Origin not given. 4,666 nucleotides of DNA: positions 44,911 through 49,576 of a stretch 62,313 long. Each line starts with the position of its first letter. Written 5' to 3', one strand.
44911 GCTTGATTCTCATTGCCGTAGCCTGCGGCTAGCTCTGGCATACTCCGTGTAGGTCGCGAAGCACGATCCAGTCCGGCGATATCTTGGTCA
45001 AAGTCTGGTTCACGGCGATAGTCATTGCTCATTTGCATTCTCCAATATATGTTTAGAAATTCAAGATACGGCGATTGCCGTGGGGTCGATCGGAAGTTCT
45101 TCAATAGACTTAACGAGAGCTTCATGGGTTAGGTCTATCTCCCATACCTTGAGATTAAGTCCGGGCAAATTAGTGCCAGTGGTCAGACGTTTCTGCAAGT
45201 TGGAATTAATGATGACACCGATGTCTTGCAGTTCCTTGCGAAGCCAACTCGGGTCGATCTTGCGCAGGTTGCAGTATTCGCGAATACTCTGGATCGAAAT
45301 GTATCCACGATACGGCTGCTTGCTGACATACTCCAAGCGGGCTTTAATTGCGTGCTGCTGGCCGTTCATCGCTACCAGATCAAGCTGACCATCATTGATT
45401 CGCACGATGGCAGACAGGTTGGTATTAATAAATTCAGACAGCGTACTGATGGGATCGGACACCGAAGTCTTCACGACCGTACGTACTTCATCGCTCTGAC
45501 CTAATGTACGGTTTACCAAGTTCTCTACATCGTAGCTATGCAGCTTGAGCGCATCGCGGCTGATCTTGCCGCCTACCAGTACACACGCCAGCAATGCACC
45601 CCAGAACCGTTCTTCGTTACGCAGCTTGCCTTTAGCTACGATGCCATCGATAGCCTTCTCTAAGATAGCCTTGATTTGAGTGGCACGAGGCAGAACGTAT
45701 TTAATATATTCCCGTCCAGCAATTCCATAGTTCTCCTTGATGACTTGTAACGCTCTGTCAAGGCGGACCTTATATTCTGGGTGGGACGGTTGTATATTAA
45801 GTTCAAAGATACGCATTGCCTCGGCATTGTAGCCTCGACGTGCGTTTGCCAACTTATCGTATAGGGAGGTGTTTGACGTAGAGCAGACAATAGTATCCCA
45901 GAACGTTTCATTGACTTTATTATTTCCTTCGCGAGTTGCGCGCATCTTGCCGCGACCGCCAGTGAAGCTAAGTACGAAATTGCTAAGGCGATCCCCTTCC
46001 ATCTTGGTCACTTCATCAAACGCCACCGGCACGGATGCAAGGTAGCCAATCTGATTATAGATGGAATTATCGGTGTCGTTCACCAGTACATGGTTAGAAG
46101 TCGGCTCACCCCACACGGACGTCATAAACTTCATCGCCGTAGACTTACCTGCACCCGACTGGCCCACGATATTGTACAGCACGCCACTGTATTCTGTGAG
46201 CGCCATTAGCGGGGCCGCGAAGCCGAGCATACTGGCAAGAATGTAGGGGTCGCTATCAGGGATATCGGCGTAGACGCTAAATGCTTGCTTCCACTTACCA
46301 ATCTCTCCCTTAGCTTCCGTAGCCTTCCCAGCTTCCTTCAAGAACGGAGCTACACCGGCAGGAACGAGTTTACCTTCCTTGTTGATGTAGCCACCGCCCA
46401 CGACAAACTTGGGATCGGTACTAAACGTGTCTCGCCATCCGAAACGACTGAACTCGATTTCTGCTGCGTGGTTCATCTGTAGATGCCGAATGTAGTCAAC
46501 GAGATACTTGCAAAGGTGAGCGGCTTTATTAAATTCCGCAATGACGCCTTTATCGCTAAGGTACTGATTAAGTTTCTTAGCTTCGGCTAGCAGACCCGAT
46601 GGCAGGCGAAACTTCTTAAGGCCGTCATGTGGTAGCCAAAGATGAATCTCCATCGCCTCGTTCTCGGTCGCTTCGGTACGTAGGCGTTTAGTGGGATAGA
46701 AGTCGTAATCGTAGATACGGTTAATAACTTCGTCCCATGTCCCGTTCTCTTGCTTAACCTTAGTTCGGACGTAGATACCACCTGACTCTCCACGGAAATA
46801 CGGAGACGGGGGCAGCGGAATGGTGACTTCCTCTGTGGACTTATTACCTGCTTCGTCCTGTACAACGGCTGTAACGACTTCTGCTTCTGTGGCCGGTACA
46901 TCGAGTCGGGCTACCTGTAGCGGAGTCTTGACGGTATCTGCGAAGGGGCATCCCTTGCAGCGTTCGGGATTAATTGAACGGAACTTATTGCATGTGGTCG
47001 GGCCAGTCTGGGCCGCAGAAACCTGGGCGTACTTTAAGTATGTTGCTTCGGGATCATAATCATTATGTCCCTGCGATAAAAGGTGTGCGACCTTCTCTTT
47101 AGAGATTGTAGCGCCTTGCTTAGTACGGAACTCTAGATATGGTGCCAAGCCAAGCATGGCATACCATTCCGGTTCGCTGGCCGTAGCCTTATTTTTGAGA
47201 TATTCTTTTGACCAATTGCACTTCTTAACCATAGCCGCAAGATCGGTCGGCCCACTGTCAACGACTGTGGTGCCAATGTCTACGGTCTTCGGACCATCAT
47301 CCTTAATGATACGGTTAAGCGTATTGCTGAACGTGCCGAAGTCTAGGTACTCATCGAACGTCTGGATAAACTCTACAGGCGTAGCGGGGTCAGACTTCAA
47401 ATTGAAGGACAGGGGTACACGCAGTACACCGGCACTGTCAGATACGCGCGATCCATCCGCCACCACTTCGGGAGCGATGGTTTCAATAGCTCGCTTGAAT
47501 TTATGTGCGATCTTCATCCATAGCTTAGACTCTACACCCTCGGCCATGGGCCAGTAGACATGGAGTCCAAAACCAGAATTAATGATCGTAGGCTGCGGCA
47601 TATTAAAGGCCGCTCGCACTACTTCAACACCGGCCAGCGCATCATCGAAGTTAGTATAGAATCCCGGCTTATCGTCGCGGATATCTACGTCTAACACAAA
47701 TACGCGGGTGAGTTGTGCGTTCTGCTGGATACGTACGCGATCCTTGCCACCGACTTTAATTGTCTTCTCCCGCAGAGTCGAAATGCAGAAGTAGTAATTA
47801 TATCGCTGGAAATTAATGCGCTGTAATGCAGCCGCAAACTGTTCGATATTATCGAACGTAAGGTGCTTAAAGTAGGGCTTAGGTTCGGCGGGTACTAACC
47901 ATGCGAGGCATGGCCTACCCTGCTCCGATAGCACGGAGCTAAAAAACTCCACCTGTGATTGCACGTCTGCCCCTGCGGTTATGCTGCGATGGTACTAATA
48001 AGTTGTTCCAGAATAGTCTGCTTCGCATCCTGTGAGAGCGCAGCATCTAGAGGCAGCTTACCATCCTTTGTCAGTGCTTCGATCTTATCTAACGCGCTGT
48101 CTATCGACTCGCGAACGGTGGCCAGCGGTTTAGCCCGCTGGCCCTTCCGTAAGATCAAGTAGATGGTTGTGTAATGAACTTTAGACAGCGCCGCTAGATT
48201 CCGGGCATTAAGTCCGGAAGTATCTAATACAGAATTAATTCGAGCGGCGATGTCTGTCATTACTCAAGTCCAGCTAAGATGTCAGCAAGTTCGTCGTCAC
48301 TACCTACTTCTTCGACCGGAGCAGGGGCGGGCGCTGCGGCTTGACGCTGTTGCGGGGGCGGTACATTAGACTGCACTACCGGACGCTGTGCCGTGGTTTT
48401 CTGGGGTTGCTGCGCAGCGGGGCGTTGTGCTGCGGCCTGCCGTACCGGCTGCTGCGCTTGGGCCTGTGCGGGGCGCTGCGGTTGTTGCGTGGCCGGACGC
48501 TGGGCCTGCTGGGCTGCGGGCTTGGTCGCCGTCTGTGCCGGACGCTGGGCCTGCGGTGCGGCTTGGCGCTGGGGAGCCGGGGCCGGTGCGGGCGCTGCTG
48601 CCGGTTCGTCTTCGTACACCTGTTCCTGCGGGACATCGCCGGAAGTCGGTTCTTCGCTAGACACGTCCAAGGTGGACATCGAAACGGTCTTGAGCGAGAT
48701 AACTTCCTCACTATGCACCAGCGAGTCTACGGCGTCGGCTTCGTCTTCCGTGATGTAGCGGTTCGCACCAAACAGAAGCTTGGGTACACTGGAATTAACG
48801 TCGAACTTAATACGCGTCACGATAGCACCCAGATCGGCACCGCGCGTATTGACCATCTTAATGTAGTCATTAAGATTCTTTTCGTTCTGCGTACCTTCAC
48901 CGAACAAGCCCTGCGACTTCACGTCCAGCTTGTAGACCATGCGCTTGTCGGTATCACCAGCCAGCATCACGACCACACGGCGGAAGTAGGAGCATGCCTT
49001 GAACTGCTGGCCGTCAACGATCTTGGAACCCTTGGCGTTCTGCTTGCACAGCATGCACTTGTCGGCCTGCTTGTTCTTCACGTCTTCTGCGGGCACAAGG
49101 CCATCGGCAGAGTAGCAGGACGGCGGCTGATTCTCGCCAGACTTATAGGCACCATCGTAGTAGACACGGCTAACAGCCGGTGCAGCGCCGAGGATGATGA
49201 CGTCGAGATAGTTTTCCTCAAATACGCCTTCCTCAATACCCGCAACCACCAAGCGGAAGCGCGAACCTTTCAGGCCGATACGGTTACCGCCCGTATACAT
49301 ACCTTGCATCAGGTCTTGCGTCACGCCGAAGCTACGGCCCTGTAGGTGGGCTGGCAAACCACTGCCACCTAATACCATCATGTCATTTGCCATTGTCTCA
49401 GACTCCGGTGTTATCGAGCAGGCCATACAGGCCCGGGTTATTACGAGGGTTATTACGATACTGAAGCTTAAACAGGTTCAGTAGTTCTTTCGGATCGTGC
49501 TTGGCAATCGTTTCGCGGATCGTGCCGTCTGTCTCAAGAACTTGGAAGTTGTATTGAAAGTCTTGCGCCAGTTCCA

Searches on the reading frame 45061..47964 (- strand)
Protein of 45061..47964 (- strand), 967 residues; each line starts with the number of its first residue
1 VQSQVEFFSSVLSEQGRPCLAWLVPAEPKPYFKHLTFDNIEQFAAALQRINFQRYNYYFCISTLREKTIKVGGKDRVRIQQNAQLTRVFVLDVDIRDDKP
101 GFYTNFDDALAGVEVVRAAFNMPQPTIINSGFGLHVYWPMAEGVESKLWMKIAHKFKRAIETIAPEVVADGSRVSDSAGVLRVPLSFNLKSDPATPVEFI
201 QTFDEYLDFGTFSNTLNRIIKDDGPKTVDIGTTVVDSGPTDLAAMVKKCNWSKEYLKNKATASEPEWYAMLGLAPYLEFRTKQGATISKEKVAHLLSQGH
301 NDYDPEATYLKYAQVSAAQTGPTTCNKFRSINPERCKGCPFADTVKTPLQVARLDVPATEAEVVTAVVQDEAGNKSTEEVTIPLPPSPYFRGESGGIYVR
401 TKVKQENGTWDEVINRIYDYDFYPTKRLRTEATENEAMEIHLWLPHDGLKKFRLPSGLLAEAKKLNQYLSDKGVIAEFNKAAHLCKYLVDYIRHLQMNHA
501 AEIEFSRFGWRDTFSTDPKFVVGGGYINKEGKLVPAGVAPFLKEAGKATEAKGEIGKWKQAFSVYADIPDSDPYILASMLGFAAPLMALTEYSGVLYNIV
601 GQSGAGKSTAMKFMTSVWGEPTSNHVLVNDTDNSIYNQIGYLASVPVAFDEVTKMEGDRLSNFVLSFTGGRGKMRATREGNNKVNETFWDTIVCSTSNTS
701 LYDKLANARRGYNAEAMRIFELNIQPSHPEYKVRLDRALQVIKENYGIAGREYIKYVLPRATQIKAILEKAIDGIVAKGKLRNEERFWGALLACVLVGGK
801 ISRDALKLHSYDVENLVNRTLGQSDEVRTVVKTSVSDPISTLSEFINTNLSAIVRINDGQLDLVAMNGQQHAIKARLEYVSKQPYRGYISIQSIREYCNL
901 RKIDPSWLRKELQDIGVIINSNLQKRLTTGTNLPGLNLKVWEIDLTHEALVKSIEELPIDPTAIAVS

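Call 11: search_protein_families(library=pfam, proteins=[window:45061-47964:-], max_evalue=0.01)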
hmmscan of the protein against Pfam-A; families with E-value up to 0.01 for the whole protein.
window:45061-47964:- (967 aa): 2 families
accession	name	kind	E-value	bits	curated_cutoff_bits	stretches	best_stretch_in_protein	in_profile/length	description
PF06048.17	DUF927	-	1.3e-27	97.7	22.6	1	391-683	2-280/284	Domain of unknown function (DUF927)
PF00005.33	ABC_tran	-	0.00015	22.8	25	1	590-655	7-77/137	ABC transporter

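Call 12: search_protein_families(library=phrogs, proteins=[window:45061-47964:-], max_evalue=0.001)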
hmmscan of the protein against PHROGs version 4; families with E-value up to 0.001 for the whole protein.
window:45061-47964:- (967 aa): 4 families
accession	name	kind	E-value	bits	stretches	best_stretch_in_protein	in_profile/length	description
phrog_25314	-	unknown function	1.1e-95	322.7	2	235-841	268-872/1010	-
phrog_8841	-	DNA, RNA and nucleotide metabolism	6.5e-38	131.8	1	378-927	87-597/633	DNA primase/helicase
phrog_1139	-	DNA, RNA and nucleotide metabolism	1.1e-18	67.7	1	577-775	528-722/895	DNA primase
phrog_2478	-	DNA, RNA and nucleotide metabolism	8.2e-09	35.1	1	42-197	41-196/854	DNA polymerase/primase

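Call 26: search_dna_similar(query=window:45061-47964:-, collection=phages, mode=protein, max_rows=15)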
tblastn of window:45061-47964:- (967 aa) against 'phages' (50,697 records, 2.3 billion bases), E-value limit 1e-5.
Records with a match: 44; places in all: 44; records where one place covers at least 80% of the query: 5.
Best place of each record, by identity: <60% 44.
By first word of the organism name: Mycobacterium 28; Rhizobium 4; Pseudomonas 3; Bacteriophage 2; Faecalibacterium 2; Thermoanaerobacterium 2; Roseburia 1; Escherichia 1; Klebsiella 1.
By host as written in the record: Mycobacterium smegmatis mc2 155 14; - 6; Mycobacterium smegmatis mc#155 5; Rhizobium phaseoli N831 2; Faecalibacterium prausnitzii 2; Thermoanaerobacterium saccharolyticum JW/SL-YS485 2; Mycolicibacterium smegmatis MC2 155 2; Mycobacterium smegmatis mc2155 2; and 9 more.
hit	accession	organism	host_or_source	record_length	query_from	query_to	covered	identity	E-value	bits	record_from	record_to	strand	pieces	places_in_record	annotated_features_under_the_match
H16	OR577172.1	Pseudomonas phage Rollin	Pseudomonas aeruginosa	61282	5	957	99%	26.0%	2e-96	340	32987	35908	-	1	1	hypothetical protein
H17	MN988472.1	Rhizobium phage RHph_TM3_14A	Rhizobium etli T3_14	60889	56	847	82%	25.6%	1e-48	195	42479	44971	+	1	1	putative integrase protein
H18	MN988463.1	Rhizobium phage RHph_TM29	Rhizobium phaseoli N931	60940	56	847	82%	25.6%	1e-48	195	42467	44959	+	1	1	putative integrase protein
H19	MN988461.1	Rhizobium phage RHph_TM27A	Rhizobium phaseoli N831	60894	56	847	82%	25.5%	2e-48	194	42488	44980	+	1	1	putative integrase protein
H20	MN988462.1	Rhizobium phage RHph_TM27B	Rhizobium phaseoli N831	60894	56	847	82%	25.5%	2e-48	194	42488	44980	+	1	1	putative integrase protein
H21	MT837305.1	Bacteriophage sp.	human fecal samples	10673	424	825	42%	22.2%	2e-12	77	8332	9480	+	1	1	record has no annotation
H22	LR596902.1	Roseburia phage Jekyll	-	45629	424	806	40%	22.6%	9e-9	66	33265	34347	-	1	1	MCM-like DNA helicase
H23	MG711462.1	Faecalibacterium phage FP_Epona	Faecalibacterium prausnitzii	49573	411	758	36%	22.0%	4e-6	57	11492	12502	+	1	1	primase/helicase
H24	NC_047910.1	Faecalibacterium phage FP_Epona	Faecalibacterium prausnitzii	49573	411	758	36%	22.0%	4e-6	57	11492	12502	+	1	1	DNA primase/helicase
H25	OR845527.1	Escherichia phage ECO95 1-6-1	Escherichia coli O157:H7 ATCC 43895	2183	510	813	31%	24.3%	3e-10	70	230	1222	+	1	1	record has no annotation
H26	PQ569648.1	Klebsiella phage P12620-1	Klebsiella sp.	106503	510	813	31%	23.7%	2e-10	71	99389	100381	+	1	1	hypothetical protein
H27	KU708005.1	Pseudomonas phage phiAH14b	Pseudomonas sp. ANT_H14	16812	473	723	26%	25.2%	2e-6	59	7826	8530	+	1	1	RNA helicase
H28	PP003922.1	Pseudomonas phage vB_Pae_U10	Pseudomonas aeruginosa ST773 ...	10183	458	758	31%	20.3%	2e-6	58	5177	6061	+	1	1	DNA primase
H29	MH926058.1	Mycobacterium phage Reptar3000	Mycobacterium smegmatis mc2 155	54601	38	265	24%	26.1%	5e-7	60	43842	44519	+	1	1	71: DNA primase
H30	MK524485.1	Mycobacterium phage MissDaisy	Mycobacterium smegmatis mc#155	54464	38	265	24%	26.1%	6e-7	60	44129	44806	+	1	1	71: DNA primase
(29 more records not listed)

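Call 34: find_related_loci(query=window:45061-47964:-, collection=viral_contigs, flank=3000)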
Query window:45061-47964:- (967 aa) in viral_contigs; peptide patterns used: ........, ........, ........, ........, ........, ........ (x = any residue, [..] = any of these).
No stretch of DNA in the collection matches any of the patterns.

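Call 40: search_solved_structures(query=window:45061-47964:-, max_evalue=1)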
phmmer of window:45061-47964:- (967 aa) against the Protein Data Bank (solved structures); distinct sequences matched with E-value up to 1: 29.
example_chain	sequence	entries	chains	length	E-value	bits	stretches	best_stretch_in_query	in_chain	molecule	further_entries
5dgk_A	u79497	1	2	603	3.2e-13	51.6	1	590-788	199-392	Active helicase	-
8tch_A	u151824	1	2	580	2.8e-08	35.3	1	559-801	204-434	Pathogenicity island protein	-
3zfy_A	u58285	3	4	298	0.011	16.8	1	821-885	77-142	EPHRIN TYPE-B RECEPTOR 3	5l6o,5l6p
8jwi_A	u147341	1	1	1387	0.017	16.2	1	590-634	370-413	Multidrug resistance protein 1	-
8jvh_A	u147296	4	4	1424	0.017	16.1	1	590-634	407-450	Multidrug resistance protein 1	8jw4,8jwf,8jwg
9ws4_A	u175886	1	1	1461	0.018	16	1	590-634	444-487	Multidrug resistance protein 1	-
3zew_A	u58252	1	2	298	0.054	14.5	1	750-885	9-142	EPHRIN TYPE-B RECEPTOR 4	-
2yn8_A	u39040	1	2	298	0.054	14.5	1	750-885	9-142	EPHRIN TYPE-B RECEPTOR 4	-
6fni_A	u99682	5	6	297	0.056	14.4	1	751-885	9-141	Ephrin type-B receptor 4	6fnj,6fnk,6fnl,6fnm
2vwu_A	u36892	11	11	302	0.062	14.3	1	751-885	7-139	EPHRIN TYPE-B RECEPTOR 4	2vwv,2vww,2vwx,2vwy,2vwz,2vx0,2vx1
8ipt_C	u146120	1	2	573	0.1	13.5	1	593-669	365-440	ABC transporter, CydDC cysteine exporter (CydDC-E) family, permease/ATP-binding protein Cy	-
8ips_A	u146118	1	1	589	0.11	13.5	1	593-669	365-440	ABC transporter, CydDC cysteine exporter (CydDC-E) family, permease/ATP-binding protein Cy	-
5mjb_A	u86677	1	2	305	0.12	13.3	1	831-899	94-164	Ephrin type-B receptor 1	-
5mja_A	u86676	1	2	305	0.12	13.3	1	831-899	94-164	Ephrin type-B receptor 1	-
9o9x_A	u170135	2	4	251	0.13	13.3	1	589-638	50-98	ABC transporter ATP-binding protein YtrE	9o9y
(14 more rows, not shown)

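Call 60: find_homologous_proteins(query=window:45061-47964:-, max_evalue=1e-20)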
Query window:45061-47964:- (967 aa): 131 proteins with E <= 1e-20 among 8000 candidates; the best 120 are listed.
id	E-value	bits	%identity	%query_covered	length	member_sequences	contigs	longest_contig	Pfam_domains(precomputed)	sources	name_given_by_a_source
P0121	0.0e+0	2225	100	100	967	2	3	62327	PF06048.18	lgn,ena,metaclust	metaclust:\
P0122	0.0e+0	1957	86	100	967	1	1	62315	PF06048.18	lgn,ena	-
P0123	0.0e+0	1493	66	99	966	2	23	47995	PF06048.18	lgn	-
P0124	0.0e+0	1479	65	100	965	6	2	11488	PF06048.18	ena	-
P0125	0.0e+0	1478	63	99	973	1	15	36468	PF06048.18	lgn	-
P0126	0.0e+0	1455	64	99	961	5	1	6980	PF06048.18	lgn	-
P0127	0.0e+0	1454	63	99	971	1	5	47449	PF06048.18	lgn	-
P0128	0.0e+0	1454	64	99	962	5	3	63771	PF06048.18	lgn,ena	-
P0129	0.0e+0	1447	63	99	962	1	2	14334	PF06048.18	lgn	-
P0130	0.0e+0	1447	63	99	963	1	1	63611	PF06048.18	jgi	jgi:hypothetical protein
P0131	0.0e+0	1435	64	99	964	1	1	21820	PF06048.18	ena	-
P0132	0.0e+0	1425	62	100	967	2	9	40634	PF06048.18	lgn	-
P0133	0.0e+0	1421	62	99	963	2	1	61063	PF06048.18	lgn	-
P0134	0.0e+0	1419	63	99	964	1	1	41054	PF06048.18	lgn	-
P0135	0.0e+0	1417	63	99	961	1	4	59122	PF06048.18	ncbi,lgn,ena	-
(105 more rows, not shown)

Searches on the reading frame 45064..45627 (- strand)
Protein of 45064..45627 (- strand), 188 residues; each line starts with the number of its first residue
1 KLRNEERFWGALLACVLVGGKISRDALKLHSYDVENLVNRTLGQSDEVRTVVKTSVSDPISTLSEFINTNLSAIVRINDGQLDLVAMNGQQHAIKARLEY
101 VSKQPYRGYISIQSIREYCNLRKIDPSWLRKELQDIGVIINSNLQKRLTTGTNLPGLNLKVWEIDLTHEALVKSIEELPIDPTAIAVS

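Call 67: predict_structure(alignment_id=A2)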
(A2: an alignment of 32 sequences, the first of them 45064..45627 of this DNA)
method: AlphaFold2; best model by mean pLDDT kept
length: 188 residues; sequences in the alignment: 32
mean_pLDDT: 85.1   pTM: 0.65
mean pLDDT of the five models: 85.1, 84.9, 83.8, 82.1, 80.9
residues with pLDDT >= 90: 108; 70-90: 48; 50-70: 28; < 50: 4
segments of 3 or more residues with pLDDT < 50: none
pLDDT, mean of each block of 10 residues (from residue 1): 71 93 96 92 78 71 92 90 73 88 94 95 92 95 93 85 94 67 52
secondary structure, 60 per line:
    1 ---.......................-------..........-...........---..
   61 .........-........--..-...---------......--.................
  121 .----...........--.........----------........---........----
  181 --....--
elements in order: H4-26 H34-43 H45-55 H59-69 E74-78 E96-101 E104-111 H112-121 H126-136 E139-147 E158-165 H169-176 H183-186

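Call 70: fold_search(model_id=the predicted structure, library=pdb)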
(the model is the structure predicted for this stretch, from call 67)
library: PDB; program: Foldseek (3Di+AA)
matches with E <= 10: 173; with E <= 0.001: 0
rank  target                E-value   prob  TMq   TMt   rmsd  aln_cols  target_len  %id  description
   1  5dgk_B                1.3e-02  0.97  0.41  0.19   6.4       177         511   14  SCCmec type IV Cch - active helicase (released 2016-08-24)
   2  9sfa_B                3.1e-01  0.14  0.22  0.15  10.5       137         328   16  Cyclic nucleotide binding transcription factor Bd2879 - apo form (released 2025-10-22)
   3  6xjf_G                4.0e-01  0.11  0.18  0.26   6.2        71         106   17  X-ray crystal structure of Pyrococcus furiosus general transcription factor TFE-alpha (SeMet labeled protein) (released 2020-07-08)
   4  9lqc_A                4.6e-01  0.07  0.19  0.15  20.0       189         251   12  Crystal structure of NrN D119A in complex with SAH-AMP (released 2025-11-26)
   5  5vfy_D                5.6e-01  0.54  0.28  0.47   3.7        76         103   13  Structure of an accessory protein of the pCW3 relaxosome (released 2018-04-18)
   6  2qby_B                6.0e-01  0.13  0.19  0.11   9.5        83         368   16  Crystal structure of a heterodimer of Cdc6/Orc1 initiators bound to origin DNA (from S. solfataricus) (released 2007-09-11)
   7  3r0a_B                6.0e-01  0.12  0.18  0.26   7.9        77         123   16  Possible transcriptional regulator from Methanosarcina mazei Go1 (gi 21227196) (released 2011-03-23)
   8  5f7q_E                6.4e-01  0.30  0.20  0.10   5.0        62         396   19  ROK repressor Lmo0178 from Listeria monocytogenes bound to operator (released 2016-09-07)
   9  9sfa_A                7.3e-01  0.07  0.19  0.12  12.4       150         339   11  Cyclic nucleotide binding transcription factor Bd2879 - apo form (released 2025-10-22)
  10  8vjl_A                7.9e-01  0.08  0.18  0.14  11.9       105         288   13  SpoIVFB:pro-sigmaK complex (released 2024-10-02)
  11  5vfy_A                9.0e-01  0.30  0.27  0.45   4.5        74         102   15  Structure of an accessory protein of the pCW3 relaxosome (released 2018-04-18)
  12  6paj_B                9.6e-01  0.06  0.21  0.20  15.4       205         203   10  Structure of the SrrAB Histidine Kinase DHp-CA domain (released 2020-04-22)
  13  6xjf_A                1.0e+00  0.08  0.18  0.29   7.2        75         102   15  X-ray crystal structure of Pyrococcus furiosus general transcription factor TFE-alpha (SeMet labeled protein) (released 2020-07-08)
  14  9lqa                  1.0e+00  0.03  0.12  0.09  19.9       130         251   12  Crystal structure of NrN E21A in complex with SAM-AMP (released 2025-11-26)
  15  3w6j_E                1.3e+00  0.10  0.21  0.23   5.5        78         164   19  Crystal structure of ScpAB core complex (released 2013-04-24)
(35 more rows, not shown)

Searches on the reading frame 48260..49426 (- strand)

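Call 11: search_protein_families(library=pfam, proteins=[window:48260-49426:-], max_evalue=0.01)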
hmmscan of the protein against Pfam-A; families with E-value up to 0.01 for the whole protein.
window:48260-49426:- (388 aa): 0 families

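Call 12: search_protein_families(library=phrogs, proteins=[window:48260-49426:-], max_evalue=0.001)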
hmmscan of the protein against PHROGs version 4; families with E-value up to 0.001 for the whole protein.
window:48260-49426:- (388 aa): 2 families
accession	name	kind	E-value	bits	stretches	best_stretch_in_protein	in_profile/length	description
phrog_27714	-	unknown function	3.7e-24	86.8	1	23-287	39-288/292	-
phrog_23155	-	unknown function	5.9e-08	33.3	1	87-214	80-190/255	-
